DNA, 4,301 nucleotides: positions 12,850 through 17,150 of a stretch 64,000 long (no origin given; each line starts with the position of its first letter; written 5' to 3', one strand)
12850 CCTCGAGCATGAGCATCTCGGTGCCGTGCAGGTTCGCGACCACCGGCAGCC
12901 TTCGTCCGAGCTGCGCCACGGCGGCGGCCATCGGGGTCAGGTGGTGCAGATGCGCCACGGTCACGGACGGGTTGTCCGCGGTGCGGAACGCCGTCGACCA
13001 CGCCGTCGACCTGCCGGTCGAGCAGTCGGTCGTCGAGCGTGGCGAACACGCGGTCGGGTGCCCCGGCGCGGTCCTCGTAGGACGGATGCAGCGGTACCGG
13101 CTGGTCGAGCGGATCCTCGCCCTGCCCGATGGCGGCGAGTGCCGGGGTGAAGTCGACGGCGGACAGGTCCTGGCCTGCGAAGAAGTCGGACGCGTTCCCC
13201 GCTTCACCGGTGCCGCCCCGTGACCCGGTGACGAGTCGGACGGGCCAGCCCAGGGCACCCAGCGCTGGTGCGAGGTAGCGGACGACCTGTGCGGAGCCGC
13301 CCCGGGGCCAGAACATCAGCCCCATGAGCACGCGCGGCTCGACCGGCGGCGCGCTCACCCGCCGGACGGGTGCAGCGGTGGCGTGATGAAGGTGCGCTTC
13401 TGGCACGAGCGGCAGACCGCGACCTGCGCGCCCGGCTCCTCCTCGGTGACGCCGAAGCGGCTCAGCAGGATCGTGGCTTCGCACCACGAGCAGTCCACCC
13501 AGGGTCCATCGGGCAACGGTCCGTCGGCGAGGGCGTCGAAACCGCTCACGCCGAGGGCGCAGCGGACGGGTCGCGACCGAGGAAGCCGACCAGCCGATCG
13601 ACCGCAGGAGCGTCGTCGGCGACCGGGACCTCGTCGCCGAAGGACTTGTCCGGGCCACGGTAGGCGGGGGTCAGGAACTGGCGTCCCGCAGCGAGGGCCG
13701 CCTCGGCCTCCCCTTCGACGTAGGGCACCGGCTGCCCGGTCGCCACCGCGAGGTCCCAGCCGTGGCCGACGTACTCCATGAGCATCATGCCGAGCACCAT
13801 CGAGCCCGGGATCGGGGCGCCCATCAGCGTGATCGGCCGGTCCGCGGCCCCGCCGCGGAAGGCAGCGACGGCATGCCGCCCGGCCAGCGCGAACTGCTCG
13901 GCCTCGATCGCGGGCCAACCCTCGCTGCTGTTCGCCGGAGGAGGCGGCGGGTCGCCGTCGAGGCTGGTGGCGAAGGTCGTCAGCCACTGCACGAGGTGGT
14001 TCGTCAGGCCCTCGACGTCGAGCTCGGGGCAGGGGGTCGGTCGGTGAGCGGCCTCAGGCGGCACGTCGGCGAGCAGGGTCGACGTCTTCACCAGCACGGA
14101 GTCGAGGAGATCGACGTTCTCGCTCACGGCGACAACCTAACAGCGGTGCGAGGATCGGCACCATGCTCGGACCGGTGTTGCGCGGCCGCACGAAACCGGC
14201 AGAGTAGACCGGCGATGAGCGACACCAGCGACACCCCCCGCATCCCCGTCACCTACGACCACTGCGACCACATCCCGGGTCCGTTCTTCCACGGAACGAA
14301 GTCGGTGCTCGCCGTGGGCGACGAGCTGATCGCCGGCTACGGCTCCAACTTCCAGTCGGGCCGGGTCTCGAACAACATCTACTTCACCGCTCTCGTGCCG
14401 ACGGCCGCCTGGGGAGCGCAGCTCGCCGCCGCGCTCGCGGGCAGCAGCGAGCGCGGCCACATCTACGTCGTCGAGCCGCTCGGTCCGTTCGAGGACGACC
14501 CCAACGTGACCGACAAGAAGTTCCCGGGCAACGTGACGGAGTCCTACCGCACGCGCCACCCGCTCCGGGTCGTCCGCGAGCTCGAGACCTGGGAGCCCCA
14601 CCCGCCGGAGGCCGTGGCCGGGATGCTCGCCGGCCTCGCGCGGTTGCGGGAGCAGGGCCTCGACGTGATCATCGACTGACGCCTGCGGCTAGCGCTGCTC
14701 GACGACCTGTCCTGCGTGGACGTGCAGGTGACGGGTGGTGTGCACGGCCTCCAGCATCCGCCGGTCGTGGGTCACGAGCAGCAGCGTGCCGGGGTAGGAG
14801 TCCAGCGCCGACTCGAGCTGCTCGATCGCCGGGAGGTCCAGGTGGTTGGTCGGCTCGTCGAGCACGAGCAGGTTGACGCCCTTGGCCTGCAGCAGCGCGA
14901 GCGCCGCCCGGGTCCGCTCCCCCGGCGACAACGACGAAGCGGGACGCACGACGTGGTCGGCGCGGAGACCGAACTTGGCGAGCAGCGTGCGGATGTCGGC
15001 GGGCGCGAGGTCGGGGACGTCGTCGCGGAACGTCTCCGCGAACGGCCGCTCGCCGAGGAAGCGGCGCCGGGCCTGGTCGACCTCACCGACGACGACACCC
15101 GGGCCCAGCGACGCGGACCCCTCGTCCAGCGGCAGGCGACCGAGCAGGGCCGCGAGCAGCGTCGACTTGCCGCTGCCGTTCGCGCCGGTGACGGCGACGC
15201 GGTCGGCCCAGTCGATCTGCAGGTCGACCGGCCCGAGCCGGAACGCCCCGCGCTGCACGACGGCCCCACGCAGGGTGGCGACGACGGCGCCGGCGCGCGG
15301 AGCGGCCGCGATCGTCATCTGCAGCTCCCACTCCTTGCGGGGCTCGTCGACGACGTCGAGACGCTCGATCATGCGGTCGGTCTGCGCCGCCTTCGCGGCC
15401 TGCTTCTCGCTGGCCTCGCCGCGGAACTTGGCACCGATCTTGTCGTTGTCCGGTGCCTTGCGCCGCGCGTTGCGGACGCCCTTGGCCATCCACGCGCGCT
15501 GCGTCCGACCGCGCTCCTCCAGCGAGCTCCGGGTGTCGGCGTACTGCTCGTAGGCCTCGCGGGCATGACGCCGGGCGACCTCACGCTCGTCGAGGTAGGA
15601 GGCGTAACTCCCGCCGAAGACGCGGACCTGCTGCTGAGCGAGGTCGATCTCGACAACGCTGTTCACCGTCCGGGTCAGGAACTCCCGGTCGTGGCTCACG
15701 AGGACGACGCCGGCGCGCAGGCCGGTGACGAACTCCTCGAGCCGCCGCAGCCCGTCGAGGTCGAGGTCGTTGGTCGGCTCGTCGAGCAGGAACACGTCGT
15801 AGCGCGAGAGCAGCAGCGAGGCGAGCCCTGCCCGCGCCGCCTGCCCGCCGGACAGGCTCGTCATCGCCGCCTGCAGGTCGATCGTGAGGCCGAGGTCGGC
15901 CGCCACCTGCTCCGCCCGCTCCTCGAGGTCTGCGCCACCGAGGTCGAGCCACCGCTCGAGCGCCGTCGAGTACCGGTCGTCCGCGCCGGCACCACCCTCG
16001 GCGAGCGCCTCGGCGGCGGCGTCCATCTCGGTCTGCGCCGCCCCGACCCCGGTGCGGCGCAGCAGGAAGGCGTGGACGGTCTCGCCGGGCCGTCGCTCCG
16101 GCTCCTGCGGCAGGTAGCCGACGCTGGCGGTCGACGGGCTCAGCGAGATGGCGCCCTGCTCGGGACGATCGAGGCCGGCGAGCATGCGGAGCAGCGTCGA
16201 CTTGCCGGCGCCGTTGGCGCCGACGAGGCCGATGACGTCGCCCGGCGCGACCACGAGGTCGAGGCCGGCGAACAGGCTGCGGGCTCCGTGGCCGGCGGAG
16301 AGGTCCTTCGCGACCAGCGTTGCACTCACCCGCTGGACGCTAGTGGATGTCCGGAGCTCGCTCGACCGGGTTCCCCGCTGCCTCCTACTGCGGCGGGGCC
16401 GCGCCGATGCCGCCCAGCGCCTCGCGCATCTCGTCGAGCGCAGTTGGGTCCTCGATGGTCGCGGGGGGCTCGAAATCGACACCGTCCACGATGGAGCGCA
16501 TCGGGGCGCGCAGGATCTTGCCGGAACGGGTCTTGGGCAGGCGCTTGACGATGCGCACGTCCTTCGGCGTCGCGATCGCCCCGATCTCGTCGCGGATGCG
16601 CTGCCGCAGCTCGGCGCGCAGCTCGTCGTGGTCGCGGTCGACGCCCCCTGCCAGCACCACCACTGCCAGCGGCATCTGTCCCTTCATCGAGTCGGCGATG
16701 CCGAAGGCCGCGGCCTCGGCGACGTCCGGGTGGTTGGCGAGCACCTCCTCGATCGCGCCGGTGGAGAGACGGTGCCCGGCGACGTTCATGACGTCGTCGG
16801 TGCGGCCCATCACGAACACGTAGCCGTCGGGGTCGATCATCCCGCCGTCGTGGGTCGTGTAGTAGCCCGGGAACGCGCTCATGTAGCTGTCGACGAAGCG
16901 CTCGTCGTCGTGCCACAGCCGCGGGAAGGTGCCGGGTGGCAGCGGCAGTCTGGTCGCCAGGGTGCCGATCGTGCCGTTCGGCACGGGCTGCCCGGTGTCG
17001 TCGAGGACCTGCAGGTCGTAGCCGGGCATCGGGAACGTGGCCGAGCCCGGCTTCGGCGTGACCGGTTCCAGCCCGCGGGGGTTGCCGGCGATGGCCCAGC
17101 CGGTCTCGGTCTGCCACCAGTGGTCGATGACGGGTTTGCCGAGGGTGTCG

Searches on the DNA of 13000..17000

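Call 47: search_rna_families(source=window, start=13000, end=17000, threshold=evalue, max_evalue=1)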
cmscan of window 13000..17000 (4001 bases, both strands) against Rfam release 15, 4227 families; matches with E-value up to 1: 0.
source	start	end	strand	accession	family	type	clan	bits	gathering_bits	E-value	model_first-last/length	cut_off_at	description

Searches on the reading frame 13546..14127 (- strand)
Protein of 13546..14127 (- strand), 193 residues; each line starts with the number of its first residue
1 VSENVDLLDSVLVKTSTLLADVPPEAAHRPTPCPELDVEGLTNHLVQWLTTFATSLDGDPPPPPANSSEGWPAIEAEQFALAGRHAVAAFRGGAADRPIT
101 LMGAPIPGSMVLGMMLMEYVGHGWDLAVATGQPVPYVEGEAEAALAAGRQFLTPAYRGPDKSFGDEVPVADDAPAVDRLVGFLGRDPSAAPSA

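Call 3: search_protein_families(library=pfam, proteins=[window:13546-14127:-])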
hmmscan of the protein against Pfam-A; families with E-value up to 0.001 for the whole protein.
window:13546-14127:- (193 aa): 1 family
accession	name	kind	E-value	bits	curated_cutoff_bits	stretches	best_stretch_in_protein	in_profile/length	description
PF11716.13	MDMPI_N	-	5.6e-10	40.5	24.2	1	15-127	8-140/140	Mycothiol maleylpyruvate isomerase N-terminal domain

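Call 4: search_protein_families(library=ncbifam, proteins=[window:13546-14127:-])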
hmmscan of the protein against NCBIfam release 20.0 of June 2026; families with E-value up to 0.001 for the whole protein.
window:13546-14127:- (193 aa): 2 families
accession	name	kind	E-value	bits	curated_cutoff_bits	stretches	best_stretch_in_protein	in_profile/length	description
TIGR03086.1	TIGR03086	subfamily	6.4e-36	124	83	1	13-185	6-180/180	TIGR03086 family metal-binding protein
TIGR03083.1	TIGR03083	domain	2.4e-20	73.7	50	1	16-185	10-202/202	maleylpyruvate isomerase family mycothiol-dependent enzyme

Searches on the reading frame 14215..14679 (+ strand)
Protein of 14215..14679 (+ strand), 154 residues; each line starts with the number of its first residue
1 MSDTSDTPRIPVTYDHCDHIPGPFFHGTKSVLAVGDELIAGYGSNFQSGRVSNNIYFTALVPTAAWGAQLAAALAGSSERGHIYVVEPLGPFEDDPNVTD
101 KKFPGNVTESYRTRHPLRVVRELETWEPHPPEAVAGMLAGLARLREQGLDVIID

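Call 3: search_protein_families(library=pfam, proteins=[window:14215-14679:+])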
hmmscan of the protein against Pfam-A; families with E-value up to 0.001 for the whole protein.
window:14215-14679:+ (154 aa): 1 family
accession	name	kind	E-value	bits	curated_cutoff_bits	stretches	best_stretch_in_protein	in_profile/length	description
PF12120.14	Arr-ms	-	3e-40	136.8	25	1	24-126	1-99/99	Rifampin ADP-ribosyl transferase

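Call 4: search_protein_families(library=ncbifam, proteins=[window:14215-14679:+])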
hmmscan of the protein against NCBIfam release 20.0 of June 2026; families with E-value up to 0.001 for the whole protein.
window:14215-14679:+ (154 aa): 3 families
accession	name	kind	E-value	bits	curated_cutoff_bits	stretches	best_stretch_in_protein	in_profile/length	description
NF033144.1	rifampin_ARR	equivalog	2.3e-50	169.8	130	1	22-153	3-130/131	NAD(+)--rifampin ADP-ribosyltransferase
NF000318.1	rifampin_ARR_Ms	exception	7.2e-43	145.9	250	1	19-154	12-143/143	NAD(+)--rifampin ADP-ribosyltransferase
NF000066.1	rifampin_ARR_Sa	exception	6.4e-37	126.3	250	1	23-152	11-136/137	NAD(+)--rifampin ADP-ribosyltransferase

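Call 6: search_solved_structures(query=window:14215-14679:+, show_alignments=2)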
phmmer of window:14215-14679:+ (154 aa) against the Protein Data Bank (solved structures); distinct sequences matched with E-value up to 0.001: 3.
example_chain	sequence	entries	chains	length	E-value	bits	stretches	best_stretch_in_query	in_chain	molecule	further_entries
9iba_A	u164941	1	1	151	2.9e-52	179.8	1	10-154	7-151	ARR-2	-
9iaf_A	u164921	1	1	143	6.3e-43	149.5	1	19-154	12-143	Rifampin ADP-ribosyl transferase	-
2hw2_A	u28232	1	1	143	6.4e-43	149.5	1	19-154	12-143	Rifampin ADP-ribosyl transferase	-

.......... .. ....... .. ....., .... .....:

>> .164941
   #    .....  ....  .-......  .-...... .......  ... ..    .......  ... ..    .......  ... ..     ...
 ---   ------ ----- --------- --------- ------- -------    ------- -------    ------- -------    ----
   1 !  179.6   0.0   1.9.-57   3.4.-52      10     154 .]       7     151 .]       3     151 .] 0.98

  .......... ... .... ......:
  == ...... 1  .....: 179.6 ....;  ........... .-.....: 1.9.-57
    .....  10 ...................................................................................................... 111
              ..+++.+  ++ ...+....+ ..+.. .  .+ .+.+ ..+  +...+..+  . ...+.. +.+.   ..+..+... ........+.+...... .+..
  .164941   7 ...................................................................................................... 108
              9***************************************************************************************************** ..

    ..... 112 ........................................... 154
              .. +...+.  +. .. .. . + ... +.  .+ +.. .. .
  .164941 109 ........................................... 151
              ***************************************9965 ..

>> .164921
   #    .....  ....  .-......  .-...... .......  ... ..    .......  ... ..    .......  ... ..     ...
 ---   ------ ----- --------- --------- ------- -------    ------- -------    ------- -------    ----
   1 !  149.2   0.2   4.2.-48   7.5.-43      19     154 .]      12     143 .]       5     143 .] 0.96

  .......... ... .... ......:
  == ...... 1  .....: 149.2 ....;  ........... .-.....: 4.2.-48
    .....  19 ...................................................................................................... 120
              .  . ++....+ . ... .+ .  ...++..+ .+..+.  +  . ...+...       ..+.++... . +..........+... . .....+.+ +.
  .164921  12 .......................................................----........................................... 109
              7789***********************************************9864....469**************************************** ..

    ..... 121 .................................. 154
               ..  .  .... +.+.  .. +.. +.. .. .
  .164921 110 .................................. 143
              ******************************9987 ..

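Call 29: find_related_loci(query=window:14215-14679:+, collection=genome_contigs, flank=5000)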
Query window:14215-14679:+ (154 aa) in genome_contigs; peptide patterns used: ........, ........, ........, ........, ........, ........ (x = any residue, [..] = any of these).
600 stretches matched a pattern (row limit reached: there are more); 553 encode a relative of the query (tblastn E <= 1e-3); the best 80 are kept; 80 distinct loci.
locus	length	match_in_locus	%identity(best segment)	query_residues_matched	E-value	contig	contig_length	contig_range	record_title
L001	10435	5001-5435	79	10-154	7e-78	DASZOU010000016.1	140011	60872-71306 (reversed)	MAG TPA_asm: Mycobacteriales bacterium isolate SMAG_U5953 k141_809293, whole genome shotgun sequence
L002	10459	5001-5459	77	1-154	1e-76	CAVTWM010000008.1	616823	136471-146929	MAG: uncultured Actinomycetes bacterium isolate MFD04651.bin.2.153 genome assembly, contig: contig_3686, whole genome sh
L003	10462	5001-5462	71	1-154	6e-76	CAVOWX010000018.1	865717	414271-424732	MAG: uncultured Acidimicrobiaceae bacterium isolate MFD09964.bin.2.209 genome assembly, contig: contig_7050, whole genom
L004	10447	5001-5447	77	6-154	3e-76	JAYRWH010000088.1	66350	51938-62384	MAG: Ilumatobacteraceae bacterium isolate NJ_NJASGE3bin.3 k141_1450292, whole genome shotgun sequence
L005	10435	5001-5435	77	10-154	9e-76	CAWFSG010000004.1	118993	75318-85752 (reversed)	MAG: uncultured Actinomycetes bacterium isolate MFD00905.bin.1.81 genome assembly, contig: contig_20886, whole genome sh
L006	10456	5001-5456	72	3-154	6e-75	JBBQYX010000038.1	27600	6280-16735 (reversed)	MAG: Candidatus Nanopelagicales bacterium isolate Co_metawrap_2184 Cmw_2184_k141_22891133_length_27600_cov_28.0000, whol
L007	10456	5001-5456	74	3-154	1e-74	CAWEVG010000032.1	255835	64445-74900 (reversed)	MAG: uncultured Actinomycetes bacterium isolate MFD05674.bin.3.64 genome assembly, contig: contig_62896, whole genome sh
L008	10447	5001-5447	76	6-154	1e-74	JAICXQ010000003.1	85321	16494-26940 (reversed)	MAG: Frankiales bacterium isolate LS_FP_2_bin.126 k141_2987853_length_85321_cov_11.9954, whole genome shotgun sequence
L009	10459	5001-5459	75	1-154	9e-75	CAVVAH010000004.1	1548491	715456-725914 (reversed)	MAG: uncultured Actinomycetota bacterium isolate MFD04212.bin.1.292 genome assembly, contig: contig_3742, whole genome s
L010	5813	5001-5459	74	1-154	2e-74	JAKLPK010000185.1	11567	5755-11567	MAG: Cellulomonas sp. isolate bin N1.63 k141_209348, whole genome shotgun sequence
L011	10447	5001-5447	74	6-154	4e-74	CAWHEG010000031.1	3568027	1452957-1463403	MAG: uncultured Actinomycetes bacterium isolate MFD04651.bin.1.136 genome assembly, contig: contig_7133, whole genome sh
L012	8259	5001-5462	69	1-154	5e-74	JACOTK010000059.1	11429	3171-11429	MAG: Actinomycetota bacterium isolate NC_groundwater_42_Pr7_S2p5_66_15 FFV18_S2p5_scaffold_50409, whole genome shotgun s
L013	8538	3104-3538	78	10-154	5e-74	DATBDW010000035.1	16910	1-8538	MAG TPA_asm: Actinomycetes bacterium isolate SMAG_U5821 k141_4922788, whole genome shotgun sequence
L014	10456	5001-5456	74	3-154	2e-73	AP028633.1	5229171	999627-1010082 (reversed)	Acidothermaceae bacterium B102 DNA, complete genome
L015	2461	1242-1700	73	1-154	6e-75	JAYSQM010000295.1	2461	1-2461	MAG: Phycicoccus sp. isolate GFS_11768 GFS_11768_294, whole genome shotgun sequence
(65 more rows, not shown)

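Call 58: search_dna_similar(query=window:14215-14676:+, collection=plasmids, mode=protein, max_rows=15, rows=spread)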
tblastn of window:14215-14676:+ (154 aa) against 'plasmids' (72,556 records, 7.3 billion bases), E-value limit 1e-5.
Records with a match: 1735; places in all: 1838; records where one place covers at least 80% of the query: 1692.
Best place of each record, by identity: <60% 1735.
By first word of the organism name: Klebsiella 734; Escherichia 266; Salmonella 196; Enterobacter 125; Citrobacter 92; Acinetobacter 49; Vibrio 35; Pseudomonas 33; Proteus 27; Providencia 23; and 44 more.
By predicted mobility (MOB-suite, as given by PLSDB): conjugative 1114; non-mobilizable 359; mobilizable 262.
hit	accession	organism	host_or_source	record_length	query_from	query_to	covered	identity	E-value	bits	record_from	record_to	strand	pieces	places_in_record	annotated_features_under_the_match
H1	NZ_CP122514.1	Escherichia coli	pig,Microbial culture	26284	10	154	94%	55.2%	2e-40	150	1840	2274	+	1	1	arr: NAD(+)--rifampin ADP-ribosyltransferase | arr-3: NAD(+)--rifampin ADP-ribosyltransferase Arr-3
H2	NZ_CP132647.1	Klebsiella pneumoniae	Homo sapiens,wound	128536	10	154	94%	55.2%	2e-40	150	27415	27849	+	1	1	NAD(+)--rifampin ADP-ribosyltransferase Arr-2 | arr-2: NAD(+)--rifampin ADP-ribosyltransferase Arr-2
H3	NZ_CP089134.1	Escherichia coli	swine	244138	10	154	94%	55.2%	2e-40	150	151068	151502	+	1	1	NAD(+)--rifampin ADP-ribosyltransferase Arr-2 | arr-2: NAD(+)--rifampin ADP-ribosyltransferase Arr-2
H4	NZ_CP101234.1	Escherichia coli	Homo sapiens,cell culture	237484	10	154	94%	55.2%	4e-40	149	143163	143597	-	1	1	NAD(+)--rifampin ADP-ribosyltransferase Arr-2 | arr-2: NAD(+)--rifampin ADP-ribosyltransferase Arr-2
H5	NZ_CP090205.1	Klebsiella pneumoniae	Homo sapiens,sputum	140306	10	154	94%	54.5%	5e-40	149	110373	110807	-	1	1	NAD(+)--rifampin ADP-ribosyltransferase Arr-3 | arr-3: NAD(+)--rifampin ADP-ribosyltransferase Arr-3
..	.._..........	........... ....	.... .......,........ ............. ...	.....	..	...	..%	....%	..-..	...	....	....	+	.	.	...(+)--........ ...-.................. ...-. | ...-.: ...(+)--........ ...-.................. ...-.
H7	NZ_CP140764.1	Klebsiella pneumoniae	chicken,Chicken manure,manure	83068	10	154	94%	54.5%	1e-39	148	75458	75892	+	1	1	NAD(+)--rifampin ADP-ribosyltransferase Arr-3 | arr-3: NAD(+)--rifampin ADP-ribosyltransferase Arr-3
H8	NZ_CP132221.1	Klebsiella pneumoniae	Homo sapiens,urine,urine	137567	10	154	94%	54.5%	1e-39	148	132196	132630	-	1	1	NAD(+)--rifampin ADP-ribosyltransferase Arr-3 | arr-3: NAD(+)--rifampin ADP-ribosyltransferase Arr-3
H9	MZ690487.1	Klebsiella pneumoniae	-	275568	10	154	94%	54.5%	1e-39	148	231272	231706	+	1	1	arr-3: NAD(+)--rifampin ADP-ribosyltransferase Arr-3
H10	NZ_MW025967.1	Salmonella enterica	-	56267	10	154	94%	54.5%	1e-39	148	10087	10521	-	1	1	NAD(+)--rifampin ADP-ribosyltransferase Arr-3 | arr-3: NAD(+)--rifampin ADP-ribosyltransferase Arr-3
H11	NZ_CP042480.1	Citrobacter freundii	Homo sapiens,Whole organism,clinical ...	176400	10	154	94%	54.5%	1e-39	148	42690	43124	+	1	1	NAD(+)--rifampin ADP-ribosyltransferase Arr-3 | arr-3: NAD(+)--rifampin ADP-ribosyltransferase Arr-3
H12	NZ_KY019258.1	Escherichia coli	patient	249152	10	154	94%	54.5%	1e-39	148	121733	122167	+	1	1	NAD(+)--rifampin ADP-ribosyltransferase Arr-3 | arr-3: NAD(+)--rifampin ADP-ribosyltransferase Arr-3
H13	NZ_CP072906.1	Klebsiella pneumoniae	Homo sapiens,urine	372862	10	154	94%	54.5%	1e-39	148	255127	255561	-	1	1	NAD(+)--rifampin ADP-ribosyltransferase Arr-3 | arr-3: NAD(+)--rifampin ADP-ribosyltransferase Arr-3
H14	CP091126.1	Serratia marcescens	Canis lupus familiaris,pure bacterial ...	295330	24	152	84%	50.4%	3e-27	112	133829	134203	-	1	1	NAD(+)--rifampin ADP-ribosyltransferase | arr: NAD(+)--rifampin ADP-ribosyltransferase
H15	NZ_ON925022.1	Klebsiella pneumoniae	-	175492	10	51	27%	47.6%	9e-6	51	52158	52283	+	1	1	arr-3: rifampin ADP-ribosyltransferase (Arr)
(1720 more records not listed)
